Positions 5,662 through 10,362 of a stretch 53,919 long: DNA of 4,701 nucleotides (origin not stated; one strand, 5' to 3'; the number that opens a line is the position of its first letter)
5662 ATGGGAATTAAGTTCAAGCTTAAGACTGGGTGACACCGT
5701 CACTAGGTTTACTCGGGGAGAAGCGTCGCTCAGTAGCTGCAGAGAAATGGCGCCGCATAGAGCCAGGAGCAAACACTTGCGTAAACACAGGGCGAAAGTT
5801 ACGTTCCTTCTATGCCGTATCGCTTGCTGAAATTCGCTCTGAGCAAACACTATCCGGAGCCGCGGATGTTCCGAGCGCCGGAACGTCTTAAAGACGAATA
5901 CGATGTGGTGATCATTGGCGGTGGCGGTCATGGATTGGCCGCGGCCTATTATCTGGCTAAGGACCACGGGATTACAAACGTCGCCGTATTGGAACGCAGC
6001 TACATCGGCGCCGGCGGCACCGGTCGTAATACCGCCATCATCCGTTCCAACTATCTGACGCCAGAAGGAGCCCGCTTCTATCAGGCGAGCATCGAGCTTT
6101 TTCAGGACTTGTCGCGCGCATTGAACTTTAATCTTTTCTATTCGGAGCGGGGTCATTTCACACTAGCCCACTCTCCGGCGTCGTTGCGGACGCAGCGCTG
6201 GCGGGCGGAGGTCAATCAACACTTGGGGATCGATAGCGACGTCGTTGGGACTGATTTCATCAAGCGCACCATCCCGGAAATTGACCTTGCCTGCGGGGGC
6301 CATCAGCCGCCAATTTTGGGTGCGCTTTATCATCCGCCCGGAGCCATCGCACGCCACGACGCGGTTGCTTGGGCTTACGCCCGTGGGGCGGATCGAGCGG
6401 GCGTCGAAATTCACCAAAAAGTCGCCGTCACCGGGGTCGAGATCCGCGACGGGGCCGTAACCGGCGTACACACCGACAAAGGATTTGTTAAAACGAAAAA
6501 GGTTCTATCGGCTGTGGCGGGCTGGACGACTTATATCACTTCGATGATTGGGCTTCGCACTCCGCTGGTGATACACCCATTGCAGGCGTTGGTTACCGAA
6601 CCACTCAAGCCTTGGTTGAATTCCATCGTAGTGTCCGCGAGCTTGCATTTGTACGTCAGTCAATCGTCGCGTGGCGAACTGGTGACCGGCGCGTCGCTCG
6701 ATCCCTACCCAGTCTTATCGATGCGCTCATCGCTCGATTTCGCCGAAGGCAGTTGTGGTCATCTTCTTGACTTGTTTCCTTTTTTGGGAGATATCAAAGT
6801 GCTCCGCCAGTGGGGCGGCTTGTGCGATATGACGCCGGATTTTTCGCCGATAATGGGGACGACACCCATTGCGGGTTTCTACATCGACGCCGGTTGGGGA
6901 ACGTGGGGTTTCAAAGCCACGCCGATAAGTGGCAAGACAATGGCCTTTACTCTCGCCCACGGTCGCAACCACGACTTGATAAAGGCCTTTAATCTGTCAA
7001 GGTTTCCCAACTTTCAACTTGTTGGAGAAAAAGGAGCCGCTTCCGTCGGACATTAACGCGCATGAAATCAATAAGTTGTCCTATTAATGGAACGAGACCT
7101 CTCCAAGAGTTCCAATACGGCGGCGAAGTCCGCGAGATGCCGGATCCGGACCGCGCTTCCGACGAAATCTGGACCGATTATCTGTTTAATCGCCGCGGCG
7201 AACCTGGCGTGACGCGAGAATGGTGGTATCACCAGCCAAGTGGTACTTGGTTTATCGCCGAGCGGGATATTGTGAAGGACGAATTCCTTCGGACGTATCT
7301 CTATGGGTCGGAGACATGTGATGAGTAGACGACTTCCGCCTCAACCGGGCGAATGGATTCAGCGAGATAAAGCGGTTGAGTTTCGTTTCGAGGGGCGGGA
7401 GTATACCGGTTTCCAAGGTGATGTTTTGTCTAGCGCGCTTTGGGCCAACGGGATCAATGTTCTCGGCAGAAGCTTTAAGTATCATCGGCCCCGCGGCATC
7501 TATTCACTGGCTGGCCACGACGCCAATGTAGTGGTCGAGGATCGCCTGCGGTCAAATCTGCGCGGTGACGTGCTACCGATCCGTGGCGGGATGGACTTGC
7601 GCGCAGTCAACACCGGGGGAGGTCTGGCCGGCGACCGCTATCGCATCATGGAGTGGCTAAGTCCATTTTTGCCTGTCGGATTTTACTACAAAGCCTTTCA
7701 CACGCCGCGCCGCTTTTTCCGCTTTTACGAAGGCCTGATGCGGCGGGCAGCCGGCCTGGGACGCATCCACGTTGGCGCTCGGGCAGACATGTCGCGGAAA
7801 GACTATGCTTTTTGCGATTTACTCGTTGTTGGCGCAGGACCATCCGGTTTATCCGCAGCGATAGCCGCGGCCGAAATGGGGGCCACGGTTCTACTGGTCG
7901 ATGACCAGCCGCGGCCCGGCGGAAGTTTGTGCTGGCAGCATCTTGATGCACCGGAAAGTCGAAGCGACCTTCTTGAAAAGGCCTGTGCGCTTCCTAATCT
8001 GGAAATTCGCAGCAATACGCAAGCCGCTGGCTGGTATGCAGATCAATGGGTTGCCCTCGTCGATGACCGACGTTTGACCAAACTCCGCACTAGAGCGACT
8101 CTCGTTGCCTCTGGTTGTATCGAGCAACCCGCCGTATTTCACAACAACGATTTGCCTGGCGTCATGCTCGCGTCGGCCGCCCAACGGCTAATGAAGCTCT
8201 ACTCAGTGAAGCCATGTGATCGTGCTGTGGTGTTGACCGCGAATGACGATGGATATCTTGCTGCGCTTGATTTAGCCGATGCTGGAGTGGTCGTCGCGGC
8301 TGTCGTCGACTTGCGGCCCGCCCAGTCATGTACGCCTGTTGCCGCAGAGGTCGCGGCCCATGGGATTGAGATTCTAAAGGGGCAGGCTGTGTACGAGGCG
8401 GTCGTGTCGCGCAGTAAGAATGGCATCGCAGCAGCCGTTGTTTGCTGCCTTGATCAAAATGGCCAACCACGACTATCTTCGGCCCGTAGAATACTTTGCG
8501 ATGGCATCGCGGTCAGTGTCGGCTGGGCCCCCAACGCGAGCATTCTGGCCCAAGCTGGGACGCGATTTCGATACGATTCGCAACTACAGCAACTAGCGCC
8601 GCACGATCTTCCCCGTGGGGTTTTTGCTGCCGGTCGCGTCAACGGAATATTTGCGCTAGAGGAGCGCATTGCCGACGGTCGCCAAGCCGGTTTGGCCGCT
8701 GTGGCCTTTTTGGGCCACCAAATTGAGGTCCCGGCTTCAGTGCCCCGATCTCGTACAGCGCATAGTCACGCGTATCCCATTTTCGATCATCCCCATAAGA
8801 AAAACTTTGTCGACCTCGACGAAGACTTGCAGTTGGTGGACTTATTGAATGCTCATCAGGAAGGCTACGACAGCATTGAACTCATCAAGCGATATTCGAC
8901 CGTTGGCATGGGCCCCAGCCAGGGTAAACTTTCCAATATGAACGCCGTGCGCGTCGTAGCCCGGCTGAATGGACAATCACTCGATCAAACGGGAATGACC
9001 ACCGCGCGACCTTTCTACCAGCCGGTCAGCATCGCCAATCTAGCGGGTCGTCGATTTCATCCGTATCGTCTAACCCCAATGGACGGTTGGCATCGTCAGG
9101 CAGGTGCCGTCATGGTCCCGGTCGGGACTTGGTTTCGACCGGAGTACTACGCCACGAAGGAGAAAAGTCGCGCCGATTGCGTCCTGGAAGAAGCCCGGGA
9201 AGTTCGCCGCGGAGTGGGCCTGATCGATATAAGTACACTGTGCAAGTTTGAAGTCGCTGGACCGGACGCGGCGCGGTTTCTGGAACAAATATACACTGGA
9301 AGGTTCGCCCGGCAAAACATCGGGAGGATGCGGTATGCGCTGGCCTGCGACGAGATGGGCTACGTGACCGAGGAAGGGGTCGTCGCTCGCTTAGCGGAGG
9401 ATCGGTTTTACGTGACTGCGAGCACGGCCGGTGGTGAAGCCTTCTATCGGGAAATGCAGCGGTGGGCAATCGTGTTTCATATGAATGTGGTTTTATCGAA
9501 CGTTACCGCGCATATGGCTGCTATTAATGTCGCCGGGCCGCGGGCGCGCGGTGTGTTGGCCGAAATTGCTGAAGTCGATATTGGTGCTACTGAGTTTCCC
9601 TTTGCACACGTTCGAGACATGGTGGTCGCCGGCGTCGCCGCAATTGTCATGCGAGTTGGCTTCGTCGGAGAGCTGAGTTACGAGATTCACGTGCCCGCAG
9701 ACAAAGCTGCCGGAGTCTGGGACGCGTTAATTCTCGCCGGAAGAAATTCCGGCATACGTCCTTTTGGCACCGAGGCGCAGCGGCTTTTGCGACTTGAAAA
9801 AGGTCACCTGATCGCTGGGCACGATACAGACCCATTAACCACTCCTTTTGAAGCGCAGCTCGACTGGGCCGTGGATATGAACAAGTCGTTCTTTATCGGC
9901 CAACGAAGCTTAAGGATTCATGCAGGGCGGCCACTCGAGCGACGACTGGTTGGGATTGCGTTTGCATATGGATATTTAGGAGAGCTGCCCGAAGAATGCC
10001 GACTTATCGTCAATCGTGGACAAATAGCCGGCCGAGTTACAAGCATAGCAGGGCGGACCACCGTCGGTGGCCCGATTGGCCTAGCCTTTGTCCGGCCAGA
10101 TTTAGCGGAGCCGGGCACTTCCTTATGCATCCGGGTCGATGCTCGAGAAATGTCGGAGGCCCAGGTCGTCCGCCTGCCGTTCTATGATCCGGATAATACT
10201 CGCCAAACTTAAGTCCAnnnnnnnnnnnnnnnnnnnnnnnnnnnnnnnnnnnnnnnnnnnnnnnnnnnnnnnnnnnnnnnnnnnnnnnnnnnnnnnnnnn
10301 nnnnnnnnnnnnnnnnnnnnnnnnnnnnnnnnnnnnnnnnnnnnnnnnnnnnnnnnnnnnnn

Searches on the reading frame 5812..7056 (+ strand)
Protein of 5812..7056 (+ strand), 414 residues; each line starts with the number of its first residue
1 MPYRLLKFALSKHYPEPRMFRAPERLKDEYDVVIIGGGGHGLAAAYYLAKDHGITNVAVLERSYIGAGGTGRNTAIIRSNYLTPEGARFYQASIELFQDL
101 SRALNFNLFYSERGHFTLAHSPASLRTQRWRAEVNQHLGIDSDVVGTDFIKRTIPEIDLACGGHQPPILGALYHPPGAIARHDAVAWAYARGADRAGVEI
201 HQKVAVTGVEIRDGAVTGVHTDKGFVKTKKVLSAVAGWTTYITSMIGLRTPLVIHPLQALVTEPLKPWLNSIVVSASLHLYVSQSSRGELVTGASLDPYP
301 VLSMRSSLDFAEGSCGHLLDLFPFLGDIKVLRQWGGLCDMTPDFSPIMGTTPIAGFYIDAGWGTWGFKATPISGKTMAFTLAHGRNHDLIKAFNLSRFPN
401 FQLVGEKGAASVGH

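Call 14: search_protein_families(library=pfam, proteins=[window:5812-7056:+], max_evalue=0.001)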
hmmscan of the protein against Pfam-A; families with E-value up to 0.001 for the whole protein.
window:5812-7056:+ (414 aa): 6 families
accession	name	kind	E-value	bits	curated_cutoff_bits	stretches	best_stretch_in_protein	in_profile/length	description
PF01266.30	DAO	-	4.4e-60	204.5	27.9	1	31-378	1-351/353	FAD dependent oxidoreductase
PF01946.23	Thi4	-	9.5e-09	35.3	26.2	1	29-71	17-58/235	Thi4 family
PF00890.30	FAD_binding_2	-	2.4e-05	24.2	20.4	1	31-221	1-180/414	FAD binding domain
PF13738.12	Pyr_redox_3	-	0.00011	22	30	0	33-66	1-33/305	Pyridine nucleotide-disulphide oxidoreductase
PF07992.20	Pyr_redox_2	-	0.00026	21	26.1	0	30-89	1-53/291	Pyridine nucleotide-disulphide oxidoreductase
PF13450.12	NAD_binding_8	-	0.001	19.8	21.9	0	34-63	1-28/68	NAD(P)-binding Rossmann-like domain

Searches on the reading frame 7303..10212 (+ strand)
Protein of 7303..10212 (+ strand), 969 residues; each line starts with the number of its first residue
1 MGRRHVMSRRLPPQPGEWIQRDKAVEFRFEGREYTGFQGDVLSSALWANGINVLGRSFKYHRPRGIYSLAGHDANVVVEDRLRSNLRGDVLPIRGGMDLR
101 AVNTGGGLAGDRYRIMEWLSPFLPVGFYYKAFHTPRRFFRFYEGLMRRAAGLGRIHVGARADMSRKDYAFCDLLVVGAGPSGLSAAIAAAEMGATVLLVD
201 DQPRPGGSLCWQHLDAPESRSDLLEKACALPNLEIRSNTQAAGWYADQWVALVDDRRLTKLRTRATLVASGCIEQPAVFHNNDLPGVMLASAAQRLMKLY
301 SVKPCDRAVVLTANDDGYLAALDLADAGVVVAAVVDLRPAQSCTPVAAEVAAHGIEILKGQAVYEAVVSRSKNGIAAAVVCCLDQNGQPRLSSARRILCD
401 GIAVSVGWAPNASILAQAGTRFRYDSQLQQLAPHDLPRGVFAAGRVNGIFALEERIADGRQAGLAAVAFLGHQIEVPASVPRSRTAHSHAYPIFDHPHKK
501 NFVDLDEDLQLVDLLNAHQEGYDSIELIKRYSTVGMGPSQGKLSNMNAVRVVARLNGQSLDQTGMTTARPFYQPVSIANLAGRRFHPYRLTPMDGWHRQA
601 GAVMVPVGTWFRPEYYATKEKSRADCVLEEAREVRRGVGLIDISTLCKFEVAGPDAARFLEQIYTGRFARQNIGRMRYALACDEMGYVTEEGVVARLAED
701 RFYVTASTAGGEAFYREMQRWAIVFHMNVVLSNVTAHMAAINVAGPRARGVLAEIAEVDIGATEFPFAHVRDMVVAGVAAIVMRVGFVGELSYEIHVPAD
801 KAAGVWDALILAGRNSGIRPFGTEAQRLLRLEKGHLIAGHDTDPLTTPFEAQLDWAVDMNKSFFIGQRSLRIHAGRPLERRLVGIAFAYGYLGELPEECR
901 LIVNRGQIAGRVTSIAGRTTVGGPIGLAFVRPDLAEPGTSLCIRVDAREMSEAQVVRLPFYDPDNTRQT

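Call 14: search_protein_families(library=pfam, proteins=[window:7303-10212:+], max_evalue=0.001)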
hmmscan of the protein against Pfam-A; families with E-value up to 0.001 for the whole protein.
window:7303-10212:+ (969 aa): 12 families
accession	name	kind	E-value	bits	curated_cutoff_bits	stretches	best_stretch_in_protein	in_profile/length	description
PF01571.26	GCV_T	-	9.8e-74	248.3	25.6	1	595-856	3-255/255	Aminomethyltransferase folate-binding domain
PF17806.6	SO_alpha_A3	-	2e-29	102.1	23.1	1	499-582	2-86/87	Sarcosine oxidase A3 domain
PF13510.11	Fer2_4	-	6.2e-22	77.9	22.8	1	23-102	2-80/82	2Fe-2S iron-sulfur cluster binding domain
PF08669.17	GCV_T_C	-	1.1e-14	54.5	25.9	1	880-962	1-80/80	Glycine cleavage T-protein C-terminal barrel domain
PF12831.13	FAD_oxidored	-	1.2e-10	41.7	27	1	172-213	1-42/416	FAD dependent oxidoreductase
PF07992.20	Pyr_redox_2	-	1.1e-08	35.4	26.1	1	172-447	2-277/291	Pyridine nucleotide-disulphide oxidoreductase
PF13450.12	NAD_binding_8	-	1.8e-07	31.8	21.9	1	175-208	1-34/68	NAD(P)-binding Rossmann-like domain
PF01134.28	GIDA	-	4.9e-07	29.6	22.1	1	172-200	1-29/391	Glucose inhibited division protein A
PF00890.30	FAD_binding_2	-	3.5e-06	26.9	20.4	1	172-211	1-40/414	FAD binding domain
PF03486.20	HI0933_like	-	7.2e-06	26.1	50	1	172-206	2-36/244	HI0933-like protein Rossmann domain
PF01266.30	DAO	-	6.1e-05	23.1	27.9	1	172-382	1-201/353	FAD dependent oxidoreductase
PF01946.23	Thi4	-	0.00011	21.9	26.2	1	166-208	13-56/235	Thi4 family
